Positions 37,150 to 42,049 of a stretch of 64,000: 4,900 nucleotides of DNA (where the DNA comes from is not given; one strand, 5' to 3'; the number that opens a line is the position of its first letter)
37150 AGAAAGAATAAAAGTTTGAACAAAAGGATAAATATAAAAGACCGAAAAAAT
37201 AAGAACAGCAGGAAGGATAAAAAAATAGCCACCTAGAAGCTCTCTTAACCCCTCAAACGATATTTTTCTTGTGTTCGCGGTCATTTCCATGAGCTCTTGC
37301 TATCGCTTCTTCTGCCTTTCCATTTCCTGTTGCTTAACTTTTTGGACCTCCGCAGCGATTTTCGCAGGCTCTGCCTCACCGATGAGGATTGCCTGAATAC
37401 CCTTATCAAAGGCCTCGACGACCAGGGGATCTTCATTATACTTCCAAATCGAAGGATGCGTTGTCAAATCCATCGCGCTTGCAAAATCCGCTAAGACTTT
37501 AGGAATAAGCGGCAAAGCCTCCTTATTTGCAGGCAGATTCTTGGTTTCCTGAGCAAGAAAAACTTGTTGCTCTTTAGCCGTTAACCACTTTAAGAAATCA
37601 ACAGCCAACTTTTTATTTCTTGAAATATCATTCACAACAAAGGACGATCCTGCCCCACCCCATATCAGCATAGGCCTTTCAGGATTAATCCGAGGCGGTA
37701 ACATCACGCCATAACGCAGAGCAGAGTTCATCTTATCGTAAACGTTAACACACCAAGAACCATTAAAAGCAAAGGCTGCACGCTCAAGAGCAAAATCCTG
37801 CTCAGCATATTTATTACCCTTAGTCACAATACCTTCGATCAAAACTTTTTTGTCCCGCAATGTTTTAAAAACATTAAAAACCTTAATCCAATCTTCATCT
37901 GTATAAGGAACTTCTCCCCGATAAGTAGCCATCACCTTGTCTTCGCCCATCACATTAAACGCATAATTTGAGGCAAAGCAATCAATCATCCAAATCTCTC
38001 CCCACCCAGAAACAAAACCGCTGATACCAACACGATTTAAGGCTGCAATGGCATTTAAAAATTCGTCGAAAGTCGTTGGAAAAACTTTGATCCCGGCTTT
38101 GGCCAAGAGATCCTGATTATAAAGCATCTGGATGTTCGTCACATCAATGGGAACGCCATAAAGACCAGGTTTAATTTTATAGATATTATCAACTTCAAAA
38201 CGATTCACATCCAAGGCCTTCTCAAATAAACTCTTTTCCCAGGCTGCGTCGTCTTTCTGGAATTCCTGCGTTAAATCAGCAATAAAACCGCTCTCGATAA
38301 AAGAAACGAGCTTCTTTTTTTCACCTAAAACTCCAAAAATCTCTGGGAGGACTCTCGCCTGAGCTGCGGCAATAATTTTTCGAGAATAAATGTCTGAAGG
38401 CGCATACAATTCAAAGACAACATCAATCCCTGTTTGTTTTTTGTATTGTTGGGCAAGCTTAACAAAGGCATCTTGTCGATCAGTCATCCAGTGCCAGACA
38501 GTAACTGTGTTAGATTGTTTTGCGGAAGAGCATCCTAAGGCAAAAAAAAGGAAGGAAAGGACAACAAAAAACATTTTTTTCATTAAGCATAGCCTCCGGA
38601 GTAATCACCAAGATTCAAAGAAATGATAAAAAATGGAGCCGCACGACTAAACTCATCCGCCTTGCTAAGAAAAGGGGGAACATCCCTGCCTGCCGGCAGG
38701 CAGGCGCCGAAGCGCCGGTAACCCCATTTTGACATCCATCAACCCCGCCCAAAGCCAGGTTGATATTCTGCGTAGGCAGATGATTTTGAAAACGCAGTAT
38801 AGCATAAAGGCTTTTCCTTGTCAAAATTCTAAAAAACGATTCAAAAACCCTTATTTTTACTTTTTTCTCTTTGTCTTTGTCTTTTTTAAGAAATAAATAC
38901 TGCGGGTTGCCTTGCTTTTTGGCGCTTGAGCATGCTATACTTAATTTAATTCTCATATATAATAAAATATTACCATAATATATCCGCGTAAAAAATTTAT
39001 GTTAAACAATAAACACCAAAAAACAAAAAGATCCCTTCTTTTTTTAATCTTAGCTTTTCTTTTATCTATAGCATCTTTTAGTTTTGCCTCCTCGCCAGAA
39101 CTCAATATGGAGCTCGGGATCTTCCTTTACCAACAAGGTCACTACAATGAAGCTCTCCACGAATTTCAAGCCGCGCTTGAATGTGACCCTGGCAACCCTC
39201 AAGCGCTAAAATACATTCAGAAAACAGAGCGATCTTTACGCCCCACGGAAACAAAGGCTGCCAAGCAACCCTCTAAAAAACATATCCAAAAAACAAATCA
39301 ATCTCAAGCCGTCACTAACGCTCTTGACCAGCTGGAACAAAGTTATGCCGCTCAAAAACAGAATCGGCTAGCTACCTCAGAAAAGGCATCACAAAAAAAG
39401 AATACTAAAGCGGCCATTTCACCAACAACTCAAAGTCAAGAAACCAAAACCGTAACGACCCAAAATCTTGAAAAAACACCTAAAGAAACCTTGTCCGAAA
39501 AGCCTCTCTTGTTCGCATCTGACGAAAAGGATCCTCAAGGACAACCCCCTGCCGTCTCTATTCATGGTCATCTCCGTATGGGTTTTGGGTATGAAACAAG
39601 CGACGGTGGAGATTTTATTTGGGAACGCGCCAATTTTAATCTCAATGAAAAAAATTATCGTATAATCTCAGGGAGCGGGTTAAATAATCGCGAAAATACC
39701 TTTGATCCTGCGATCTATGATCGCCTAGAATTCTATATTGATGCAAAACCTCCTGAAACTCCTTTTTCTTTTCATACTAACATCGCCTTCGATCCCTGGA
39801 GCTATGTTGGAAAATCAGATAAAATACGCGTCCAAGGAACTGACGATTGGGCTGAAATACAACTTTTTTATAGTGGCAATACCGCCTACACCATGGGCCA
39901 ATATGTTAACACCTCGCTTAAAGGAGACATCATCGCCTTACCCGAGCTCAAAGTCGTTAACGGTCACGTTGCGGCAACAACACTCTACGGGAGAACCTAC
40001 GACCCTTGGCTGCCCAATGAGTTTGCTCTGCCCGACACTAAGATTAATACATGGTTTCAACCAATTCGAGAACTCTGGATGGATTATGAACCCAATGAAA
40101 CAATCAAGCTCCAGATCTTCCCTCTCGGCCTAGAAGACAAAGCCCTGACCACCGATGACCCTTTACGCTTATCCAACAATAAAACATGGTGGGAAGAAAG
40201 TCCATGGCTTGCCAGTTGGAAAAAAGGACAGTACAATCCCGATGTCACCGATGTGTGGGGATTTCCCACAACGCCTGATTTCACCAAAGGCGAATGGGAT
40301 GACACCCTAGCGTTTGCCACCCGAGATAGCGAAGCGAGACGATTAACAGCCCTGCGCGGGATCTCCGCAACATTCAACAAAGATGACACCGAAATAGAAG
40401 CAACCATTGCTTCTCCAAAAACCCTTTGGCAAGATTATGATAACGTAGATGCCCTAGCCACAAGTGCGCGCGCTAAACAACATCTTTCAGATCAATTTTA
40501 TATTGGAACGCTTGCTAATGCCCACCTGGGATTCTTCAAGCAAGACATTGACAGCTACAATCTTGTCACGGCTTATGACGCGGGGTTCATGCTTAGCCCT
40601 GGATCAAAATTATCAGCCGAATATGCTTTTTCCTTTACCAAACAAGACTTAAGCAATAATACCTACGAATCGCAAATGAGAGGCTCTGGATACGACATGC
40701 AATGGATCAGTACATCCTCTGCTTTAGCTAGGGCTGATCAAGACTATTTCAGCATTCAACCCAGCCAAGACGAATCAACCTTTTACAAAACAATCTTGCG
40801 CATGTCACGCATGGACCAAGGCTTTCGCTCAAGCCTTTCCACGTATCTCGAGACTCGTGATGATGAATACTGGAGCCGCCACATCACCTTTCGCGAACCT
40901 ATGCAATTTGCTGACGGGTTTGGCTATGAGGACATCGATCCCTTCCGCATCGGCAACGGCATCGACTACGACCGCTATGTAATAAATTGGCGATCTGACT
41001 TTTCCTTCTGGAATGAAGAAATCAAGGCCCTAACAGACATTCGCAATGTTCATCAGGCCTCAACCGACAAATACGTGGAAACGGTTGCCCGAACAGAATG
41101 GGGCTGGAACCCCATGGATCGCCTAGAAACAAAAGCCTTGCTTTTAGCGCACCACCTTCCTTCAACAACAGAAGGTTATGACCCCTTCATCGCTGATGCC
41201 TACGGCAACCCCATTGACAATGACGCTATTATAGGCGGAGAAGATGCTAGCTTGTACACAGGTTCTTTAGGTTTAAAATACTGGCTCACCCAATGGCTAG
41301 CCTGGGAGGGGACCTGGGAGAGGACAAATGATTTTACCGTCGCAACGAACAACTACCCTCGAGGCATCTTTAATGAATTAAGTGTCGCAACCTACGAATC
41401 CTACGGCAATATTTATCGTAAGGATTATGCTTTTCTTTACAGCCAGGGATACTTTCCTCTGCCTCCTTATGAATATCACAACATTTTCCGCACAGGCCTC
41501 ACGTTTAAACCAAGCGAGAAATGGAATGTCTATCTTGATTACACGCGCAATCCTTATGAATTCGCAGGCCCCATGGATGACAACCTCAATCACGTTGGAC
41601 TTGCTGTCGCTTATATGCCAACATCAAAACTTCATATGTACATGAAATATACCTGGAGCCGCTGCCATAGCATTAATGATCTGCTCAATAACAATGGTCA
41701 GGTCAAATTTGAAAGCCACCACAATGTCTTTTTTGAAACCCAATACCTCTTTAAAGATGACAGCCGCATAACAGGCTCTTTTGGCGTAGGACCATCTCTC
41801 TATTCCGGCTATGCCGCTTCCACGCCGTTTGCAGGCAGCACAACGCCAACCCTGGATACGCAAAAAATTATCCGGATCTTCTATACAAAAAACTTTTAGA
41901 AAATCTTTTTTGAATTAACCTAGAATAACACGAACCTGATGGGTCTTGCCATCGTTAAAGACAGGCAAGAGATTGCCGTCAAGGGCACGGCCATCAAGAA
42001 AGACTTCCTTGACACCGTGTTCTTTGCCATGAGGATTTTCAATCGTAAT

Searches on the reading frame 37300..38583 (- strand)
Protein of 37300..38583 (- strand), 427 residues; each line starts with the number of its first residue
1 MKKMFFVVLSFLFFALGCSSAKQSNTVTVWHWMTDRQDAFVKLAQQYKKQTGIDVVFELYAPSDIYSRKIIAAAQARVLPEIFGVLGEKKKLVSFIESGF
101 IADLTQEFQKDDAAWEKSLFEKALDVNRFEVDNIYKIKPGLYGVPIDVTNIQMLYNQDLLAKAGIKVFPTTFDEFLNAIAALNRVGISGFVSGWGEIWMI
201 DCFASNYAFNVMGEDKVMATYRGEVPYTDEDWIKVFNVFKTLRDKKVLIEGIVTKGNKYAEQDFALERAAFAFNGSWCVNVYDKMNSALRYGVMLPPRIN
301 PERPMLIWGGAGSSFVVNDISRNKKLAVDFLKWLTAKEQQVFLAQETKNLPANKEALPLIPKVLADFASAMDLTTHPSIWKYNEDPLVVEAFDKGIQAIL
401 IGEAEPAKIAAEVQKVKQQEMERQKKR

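Call 48: search_protein_families(library=ncbifam, proteins=[window:37300-38583:-], max_evalue=0.00001)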
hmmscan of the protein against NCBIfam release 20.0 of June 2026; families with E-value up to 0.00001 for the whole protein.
window:37300-38583:- (427 aa): 3 families
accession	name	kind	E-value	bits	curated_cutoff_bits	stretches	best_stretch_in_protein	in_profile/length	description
NF053763.1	ABCarbgalBndGanS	equivalog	2.5e-16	59.5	700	1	138-419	135-414/420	galactooligosaccharide ABC transporter substrate-binding protein GanS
NF007011.0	PRK09474.1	equivalog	1.7e-11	43.6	291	1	7-339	13-314/396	maltose/maltodextrin ABC transporter substrate-binding protein MalE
TIGR03851.1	chitin_NgcE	equivalog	2.2e-09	36.8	399.65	1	145-415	157-436/450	N-acetylglucosamine/diacetylchitobiose ABC transporter substrate-binding protein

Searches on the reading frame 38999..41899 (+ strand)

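Call 3: search_protein_families(library=pfam, proteins=[window:38999-41899:+], max_evalue=1)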
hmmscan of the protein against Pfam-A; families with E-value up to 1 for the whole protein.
window:38999-41899:+ (966 aa): 10 families
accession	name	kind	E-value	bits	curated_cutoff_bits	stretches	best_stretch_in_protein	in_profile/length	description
PF07719.23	TPR_2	-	1.8e-06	28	27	1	34-66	2-34/34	Tetratricopeptide repeat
PF13371.12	TPR_9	-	0.00011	22.6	35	1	31-69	27-65/73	Tetratricopeptide repeat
PF13414.12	TPR_11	-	0.00051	20.1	26.8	1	43-69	4-30/42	TPR repeat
PF13428.12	TPR_14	-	0.0031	18.5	23.5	1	33-71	1-39/44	Tetratricopeptide repeat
PF00515.34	TPR_1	-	0.0048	17.1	27.8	1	38-66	6-34/34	Tetratricopeptide repeat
PF13432.12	TPR_16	-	0.0073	17.2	32.7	1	28-67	26-65/65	Tetratricopeptide repeat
PF14853.12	Fis1_TPR_C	-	0.017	15.7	25.3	1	44-70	12-38/53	Fis1 C-terminal tetratricopeptide repeat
PF14559.12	TPR_19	-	0.028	15.2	25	1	43-69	1-27/68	Tetratricopeptide repeat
PF13431.12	TPR_17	-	0.038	14.7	24.4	0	56-70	2-16/34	Tetratricopeptide repeat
PF13374.12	TPR_10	-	0.11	13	27.5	1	39-61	8-30/42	Tetratricopeptide repeat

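Call 4: search_protein_families(library=ncbifam, proteins=[window:38999-41899:+], max_evalue=1)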
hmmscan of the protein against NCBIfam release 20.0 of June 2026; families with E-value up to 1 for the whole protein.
window:38999-41899:+ (966 aa): 6 families
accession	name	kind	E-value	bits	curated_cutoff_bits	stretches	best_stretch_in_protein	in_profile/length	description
NF033762.1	social_mot_Tgl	equivalog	0.00021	20.7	225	1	31-71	29-69/252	social motility TPR repeat lipoprotein Tgl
TIGR02917.1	PEP_TPR_lipo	equivalog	0.008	14.1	312.2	1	33-137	465-566/899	XrtA/PEP-CTERM system TPR-repeat protein PrsT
NF040959.1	MamA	equivalog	0.025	14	200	1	31-73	137-179/204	magnetosome protein MamA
TIGR02552.1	LcrH_SycD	equivalog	0.034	13.8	104.8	1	37-76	56-95/136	SycD/LcrH family type III secretion system chaperone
TIGR04510.1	mod_pep_cyc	subfamily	0.038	12.5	400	1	42-151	407-507/814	putative peptide modification system cyclase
NF047584.1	LIC11612_FN_binding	equivalog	0.65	9.6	260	0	19-156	50-191/323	LIC11612 family fibronectin-binding protein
